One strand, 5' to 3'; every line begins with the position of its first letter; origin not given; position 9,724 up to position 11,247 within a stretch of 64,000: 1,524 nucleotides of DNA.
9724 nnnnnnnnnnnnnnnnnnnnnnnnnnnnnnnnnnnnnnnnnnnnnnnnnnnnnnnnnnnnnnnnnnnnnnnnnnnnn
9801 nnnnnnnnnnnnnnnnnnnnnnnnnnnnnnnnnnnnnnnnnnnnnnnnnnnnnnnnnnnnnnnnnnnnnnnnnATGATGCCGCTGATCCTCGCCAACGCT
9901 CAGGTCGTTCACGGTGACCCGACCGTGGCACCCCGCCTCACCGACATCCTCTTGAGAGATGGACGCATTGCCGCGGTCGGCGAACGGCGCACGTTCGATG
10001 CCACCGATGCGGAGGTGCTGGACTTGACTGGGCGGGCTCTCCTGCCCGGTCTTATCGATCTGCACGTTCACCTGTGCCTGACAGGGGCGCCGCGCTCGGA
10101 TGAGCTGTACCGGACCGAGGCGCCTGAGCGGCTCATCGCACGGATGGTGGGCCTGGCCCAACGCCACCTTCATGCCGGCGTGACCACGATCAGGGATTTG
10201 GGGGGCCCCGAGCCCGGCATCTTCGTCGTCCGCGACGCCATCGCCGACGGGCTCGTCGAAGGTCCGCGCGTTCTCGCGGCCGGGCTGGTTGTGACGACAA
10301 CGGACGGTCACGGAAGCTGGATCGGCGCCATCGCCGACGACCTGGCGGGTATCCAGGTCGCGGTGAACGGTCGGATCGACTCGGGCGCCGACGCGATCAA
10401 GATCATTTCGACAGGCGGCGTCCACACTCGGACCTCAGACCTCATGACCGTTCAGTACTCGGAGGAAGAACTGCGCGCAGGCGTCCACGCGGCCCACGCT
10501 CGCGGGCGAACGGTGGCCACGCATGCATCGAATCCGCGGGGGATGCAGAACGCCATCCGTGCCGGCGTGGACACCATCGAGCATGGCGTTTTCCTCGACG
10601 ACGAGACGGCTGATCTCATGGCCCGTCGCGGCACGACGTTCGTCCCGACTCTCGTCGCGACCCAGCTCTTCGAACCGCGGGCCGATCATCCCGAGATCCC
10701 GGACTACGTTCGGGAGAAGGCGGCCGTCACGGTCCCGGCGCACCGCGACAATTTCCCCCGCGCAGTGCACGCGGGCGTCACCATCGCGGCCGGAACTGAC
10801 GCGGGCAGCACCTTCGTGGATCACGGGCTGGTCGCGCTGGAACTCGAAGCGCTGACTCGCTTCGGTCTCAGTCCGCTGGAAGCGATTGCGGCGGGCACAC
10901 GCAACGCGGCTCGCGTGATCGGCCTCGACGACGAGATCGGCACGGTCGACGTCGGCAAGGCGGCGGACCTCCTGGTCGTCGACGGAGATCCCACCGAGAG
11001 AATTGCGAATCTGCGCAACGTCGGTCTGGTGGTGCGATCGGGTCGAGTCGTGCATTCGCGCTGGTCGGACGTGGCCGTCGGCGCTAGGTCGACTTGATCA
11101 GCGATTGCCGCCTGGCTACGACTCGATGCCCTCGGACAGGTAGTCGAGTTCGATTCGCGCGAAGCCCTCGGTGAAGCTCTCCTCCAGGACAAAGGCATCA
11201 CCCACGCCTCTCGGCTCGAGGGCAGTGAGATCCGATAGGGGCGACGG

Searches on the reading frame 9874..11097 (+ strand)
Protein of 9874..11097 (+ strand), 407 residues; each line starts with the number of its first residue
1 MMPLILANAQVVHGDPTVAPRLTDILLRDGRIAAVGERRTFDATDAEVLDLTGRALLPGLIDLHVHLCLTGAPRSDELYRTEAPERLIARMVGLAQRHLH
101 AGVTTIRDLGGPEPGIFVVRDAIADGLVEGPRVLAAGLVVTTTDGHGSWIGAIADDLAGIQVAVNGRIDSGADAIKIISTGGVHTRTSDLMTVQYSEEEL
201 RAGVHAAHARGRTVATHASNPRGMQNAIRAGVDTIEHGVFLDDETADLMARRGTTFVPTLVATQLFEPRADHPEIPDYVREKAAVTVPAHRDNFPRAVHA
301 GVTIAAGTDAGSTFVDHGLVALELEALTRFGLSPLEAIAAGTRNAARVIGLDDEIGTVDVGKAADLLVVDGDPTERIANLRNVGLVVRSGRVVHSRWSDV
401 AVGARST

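Call 7: search_protein_families(library=pfam, proteins=[window:9874-11097:+], max_evalue=0.01)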
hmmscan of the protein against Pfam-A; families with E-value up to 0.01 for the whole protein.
window:9874-11097:+ (407 aa): 2 families
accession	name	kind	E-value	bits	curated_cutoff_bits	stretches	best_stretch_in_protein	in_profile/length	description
PF01979.26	Amidohydro_1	-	3e-47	162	25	1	56-393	2-345/345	Amidohydrolase family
PF07969.17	Amidohydro_3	-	1.9e-18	67.6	29.7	2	151-394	208-472/472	Amidohydrolase family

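Call 8: search_protein_families(library=ncbifam, proteins=[window:9874-11097:+], max_evalue=0.01)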
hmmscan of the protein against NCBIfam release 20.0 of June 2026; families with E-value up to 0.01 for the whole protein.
window:9874-11097:+ (407 aa): 65 families (the best 25 are shown)
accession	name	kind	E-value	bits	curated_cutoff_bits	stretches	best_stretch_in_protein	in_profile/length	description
NF051886.1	XaaProDiPepCaul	equivalog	1.3e-84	284.5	500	1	24-393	20-397/398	Xaa-Pro dipeptidase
TIGR01224.1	hutI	equivalog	1.5e-19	70.1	298.15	2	195-379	194-361/377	imidazolonepropionase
NF006689.0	PRK09237.1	equivalog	2.3e-17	62.7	371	2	2-112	3-95/383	amidohydrolase/deacetylase family metallohydrolase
NF006056.0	PRK08204.1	subfamily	7.5e-16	57.9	391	2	4-67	5-67/449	hypothetical protein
NF005557.0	PRK07228.1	equivalog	1.8e-14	53.3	522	2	4-70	3-68/445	5'-deoxyadenosine deaminase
NF006679.0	PRK09228.1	subfamily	2.8e-14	52.7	351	2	295-378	307-394/433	guanine deaminase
NF006836.0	PRK09357.1-1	equivalog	1.3e-13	50.5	538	1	19-72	13-66/432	dihydroorotase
NF011990.0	PRK15446.2-6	subfamily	3.6e-13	49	233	2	336-393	330-382/390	alpha-D-ribose 1-methylphosphonate 5-triphosphate diphosphatase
TIGR02967.1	guan_deamin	equivalog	3.7e-12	45.9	375.4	2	296-377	283-368/401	guanine deaminase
TIGR03178.1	allantoinase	equivalog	9.1e-12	44.5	357.85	1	5-71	3-64/441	allantoinase AllB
TIGR02318.1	phosphono_phnM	equivalog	1.1e-11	44.2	390.55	2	335-393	323-375/376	phosphonate metabolism protein PhnM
NF004636.0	PRK05985.1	subfamily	1.2e-11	44.1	408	2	19-68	14-62/398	amidohydrolase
NF011989.0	PRK15446.2-5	equivalog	1.3e-11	43.9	565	1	2-66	2-62/385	alpha-D-ribose 1-methylphosphonate 5-triphosphate diphosphatase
NF002668.0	PRK02382.1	equivalog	5.5e-11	41.8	452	1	18-74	13-64/436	dihydroorotase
NF006549.0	PRK09045.1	equivalog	7.4e-11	41.3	540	1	299-370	300-379/444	TRZ/ATZ family hydrolase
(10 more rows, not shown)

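Call 58: find_encoding_contigs(protein=window:9874-11097:+, flank=8000, max_places=10)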
Protein window:9874-11097:+ (407 aa): 21 contigs read that carry it; 10 places shown.
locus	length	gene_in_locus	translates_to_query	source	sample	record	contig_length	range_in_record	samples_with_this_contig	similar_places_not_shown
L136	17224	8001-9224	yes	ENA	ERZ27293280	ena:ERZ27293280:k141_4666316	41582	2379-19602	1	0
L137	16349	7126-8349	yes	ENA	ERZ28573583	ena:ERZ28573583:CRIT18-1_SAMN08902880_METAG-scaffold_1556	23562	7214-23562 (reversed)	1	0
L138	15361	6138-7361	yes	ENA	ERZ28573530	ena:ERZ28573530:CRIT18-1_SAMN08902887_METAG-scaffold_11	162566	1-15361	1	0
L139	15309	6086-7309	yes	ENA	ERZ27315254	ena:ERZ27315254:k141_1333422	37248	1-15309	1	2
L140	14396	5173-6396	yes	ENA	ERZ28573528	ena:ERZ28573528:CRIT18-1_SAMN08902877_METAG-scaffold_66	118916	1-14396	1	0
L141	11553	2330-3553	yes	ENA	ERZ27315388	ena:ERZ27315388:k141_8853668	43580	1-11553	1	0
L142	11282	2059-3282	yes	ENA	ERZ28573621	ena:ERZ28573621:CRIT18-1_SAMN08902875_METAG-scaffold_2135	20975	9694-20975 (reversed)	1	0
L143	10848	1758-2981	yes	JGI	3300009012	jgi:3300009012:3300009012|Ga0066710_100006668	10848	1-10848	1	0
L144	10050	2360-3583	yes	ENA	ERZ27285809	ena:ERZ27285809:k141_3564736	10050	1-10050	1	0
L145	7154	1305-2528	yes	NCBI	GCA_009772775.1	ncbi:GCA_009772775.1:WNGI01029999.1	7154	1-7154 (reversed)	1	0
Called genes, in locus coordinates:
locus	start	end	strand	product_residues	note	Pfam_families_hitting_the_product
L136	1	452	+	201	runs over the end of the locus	PF01872:RibD_C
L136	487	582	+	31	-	-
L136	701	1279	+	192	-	PF01872:RibD_C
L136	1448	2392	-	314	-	PF08240:ADH_N, PF00107:ADH_zinc_N, PF13602:ADH_zinc_N_2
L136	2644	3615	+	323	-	PF08240:ADH_N, PF00107:ADH_zinc_N, PF13602:ADH_zinc_N_2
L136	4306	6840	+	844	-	PF01326:PPDK_N, PF27448:Rph_4th, PF00391:PEP-utilizers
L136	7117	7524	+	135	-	-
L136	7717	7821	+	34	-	-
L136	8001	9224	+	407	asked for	PF01979:Amidohydro_1, PF07969:Amidohydro_3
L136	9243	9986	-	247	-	PF06314:ADC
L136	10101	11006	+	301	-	-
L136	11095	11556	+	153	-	PF13302:Acetyltransf_3, PF00583:Acetyltransf_1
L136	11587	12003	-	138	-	PF01243:PNPOx_N (weak)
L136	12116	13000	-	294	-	PF01557:FAA_hydrolase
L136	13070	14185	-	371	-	PF04909:Amidohydro_2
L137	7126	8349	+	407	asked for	PF01979:Amidohydro_1, PF07969:Amidohydro_3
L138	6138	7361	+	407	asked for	PF01979:Amidohydro_1, PF07969:Amidohydro_3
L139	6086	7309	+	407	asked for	PF01979:Amidohydro_1, PF07969:Amidohydro_3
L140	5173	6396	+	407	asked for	PF01979:Amidohydro_1, PF07969:Amidohydro_3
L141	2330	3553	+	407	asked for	PF01979:Amidohydro_1, PF07969:Amidohydro_3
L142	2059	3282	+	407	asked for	PF01979:Amidohydro_1, PF07969:Amidohydro_3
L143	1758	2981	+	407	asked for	PF01979:Amidohydro_1, PF07969:Amidohydro_3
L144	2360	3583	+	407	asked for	PF01979:Amidohydro_1, PF07969:Amidohydro_3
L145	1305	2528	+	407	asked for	PF01979:Amidohydro_1, PF07969:Amidohydro_3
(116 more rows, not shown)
